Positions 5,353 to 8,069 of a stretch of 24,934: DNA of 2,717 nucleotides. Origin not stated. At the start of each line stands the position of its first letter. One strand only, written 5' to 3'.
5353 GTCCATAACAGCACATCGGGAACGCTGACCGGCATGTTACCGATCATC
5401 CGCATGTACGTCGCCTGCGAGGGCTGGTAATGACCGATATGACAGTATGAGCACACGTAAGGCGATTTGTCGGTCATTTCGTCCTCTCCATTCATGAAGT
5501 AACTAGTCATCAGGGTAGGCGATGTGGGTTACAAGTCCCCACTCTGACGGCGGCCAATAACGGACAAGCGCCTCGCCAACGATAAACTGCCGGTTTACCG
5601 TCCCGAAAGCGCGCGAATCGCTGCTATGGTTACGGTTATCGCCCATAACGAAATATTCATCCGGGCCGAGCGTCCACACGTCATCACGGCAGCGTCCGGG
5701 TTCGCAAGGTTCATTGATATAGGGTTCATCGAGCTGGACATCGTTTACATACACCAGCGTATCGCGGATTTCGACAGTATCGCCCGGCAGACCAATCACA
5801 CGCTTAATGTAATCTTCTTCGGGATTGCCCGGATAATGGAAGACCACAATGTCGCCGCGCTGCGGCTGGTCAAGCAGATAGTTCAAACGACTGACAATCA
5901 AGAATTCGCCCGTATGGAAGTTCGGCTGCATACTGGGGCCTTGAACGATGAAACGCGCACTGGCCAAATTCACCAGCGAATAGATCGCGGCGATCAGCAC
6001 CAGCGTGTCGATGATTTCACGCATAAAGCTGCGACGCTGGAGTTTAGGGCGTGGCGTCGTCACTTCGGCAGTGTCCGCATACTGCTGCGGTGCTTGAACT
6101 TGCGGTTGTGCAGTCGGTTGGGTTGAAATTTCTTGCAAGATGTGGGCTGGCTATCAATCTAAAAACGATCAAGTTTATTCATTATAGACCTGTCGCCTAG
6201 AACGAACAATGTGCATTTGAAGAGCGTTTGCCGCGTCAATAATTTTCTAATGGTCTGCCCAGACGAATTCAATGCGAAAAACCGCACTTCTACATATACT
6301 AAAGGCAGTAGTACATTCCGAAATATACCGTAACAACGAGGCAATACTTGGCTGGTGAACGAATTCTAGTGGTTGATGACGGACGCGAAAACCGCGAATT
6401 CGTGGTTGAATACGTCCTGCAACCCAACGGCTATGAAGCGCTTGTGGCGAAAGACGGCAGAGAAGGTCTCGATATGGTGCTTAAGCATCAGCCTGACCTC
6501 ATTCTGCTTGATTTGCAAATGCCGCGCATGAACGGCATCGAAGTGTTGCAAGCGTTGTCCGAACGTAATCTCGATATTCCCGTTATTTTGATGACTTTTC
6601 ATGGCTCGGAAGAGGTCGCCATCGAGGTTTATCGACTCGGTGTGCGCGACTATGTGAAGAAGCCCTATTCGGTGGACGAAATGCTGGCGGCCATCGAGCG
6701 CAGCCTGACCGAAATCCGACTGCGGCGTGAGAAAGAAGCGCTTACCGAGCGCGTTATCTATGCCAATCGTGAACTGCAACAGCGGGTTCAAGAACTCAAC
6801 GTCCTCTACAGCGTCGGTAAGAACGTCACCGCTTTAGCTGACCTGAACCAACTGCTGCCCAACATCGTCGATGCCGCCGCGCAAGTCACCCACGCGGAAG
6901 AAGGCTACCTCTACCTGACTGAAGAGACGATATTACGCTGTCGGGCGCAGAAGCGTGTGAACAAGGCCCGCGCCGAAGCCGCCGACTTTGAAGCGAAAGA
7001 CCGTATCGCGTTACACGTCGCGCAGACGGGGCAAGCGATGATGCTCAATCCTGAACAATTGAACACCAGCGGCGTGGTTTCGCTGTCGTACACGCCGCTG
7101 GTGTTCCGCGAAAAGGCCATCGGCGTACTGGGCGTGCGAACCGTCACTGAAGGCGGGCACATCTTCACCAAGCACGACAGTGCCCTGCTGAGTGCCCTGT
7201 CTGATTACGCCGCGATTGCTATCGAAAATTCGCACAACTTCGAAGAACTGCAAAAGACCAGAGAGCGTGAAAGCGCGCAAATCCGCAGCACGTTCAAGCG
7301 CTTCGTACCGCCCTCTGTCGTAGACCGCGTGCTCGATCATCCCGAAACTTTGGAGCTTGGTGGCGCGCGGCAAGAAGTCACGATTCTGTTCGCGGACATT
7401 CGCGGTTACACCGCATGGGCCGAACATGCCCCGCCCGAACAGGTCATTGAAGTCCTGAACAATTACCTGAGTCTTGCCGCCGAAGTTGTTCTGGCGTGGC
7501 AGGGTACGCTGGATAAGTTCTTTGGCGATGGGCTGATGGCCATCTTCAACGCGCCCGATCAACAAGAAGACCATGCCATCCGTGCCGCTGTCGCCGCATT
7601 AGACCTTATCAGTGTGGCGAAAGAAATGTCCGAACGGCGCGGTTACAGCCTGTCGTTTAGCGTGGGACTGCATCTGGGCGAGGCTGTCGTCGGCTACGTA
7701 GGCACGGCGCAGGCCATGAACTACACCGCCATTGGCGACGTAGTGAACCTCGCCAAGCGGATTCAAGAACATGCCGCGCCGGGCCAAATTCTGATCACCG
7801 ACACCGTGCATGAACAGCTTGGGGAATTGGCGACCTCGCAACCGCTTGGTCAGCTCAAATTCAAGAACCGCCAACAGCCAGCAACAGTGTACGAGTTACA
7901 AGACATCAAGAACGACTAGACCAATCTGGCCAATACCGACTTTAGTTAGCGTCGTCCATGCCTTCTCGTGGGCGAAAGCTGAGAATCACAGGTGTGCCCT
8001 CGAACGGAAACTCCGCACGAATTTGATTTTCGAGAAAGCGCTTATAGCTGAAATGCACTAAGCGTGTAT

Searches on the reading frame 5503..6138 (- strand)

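Call 7: search_protein_families(library=pfam, proteins=[window:5503-6138:-], max_evalue=0.01)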
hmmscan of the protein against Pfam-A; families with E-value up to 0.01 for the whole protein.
window:5503-6138:- (211 aa): 2 families
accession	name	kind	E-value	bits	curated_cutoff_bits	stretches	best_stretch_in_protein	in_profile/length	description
PF10502.14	Peptidase_S26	-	9.7e-46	156.2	22.9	1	43-195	5-168/168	Signal peptidase, peptidase S26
PF00717.28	Peptidase_S24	-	5e-05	23.4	23.3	1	64-124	39-91/116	Peptidase S24-like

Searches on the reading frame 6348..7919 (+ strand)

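Call 7: search_protein_families(library=pfam, proteins=[window:6348-7919:+], max_evalue=0.01)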
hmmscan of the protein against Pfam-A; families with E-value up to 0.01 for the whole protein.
window:6348-7919:+ (523 aa): 5 families
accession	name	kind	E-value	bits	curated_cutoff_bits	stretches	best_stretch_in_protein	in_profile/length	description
PF00072.30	Response_reg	-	5.3e-28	97.9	30.2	1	6-117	1-111/111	Response regulator receiver domain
PF00211.25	Guanylate_cyc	-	6.5e-26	91.5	21.9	1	342-511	7-176/183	Adenylate and Guanylate cyclase catalytic domain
PF13185.12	GAF_2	-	3.4e-11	43.9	28.6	1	164-293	2-136/136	GAF domain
PF13492.12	GAF_3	-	3.2e-10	41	27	1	166-294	2-129/129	GAF domain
PF01590.32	GAF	-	1.6e-09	38.9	22.4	1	165-292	1-133/133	GAF domain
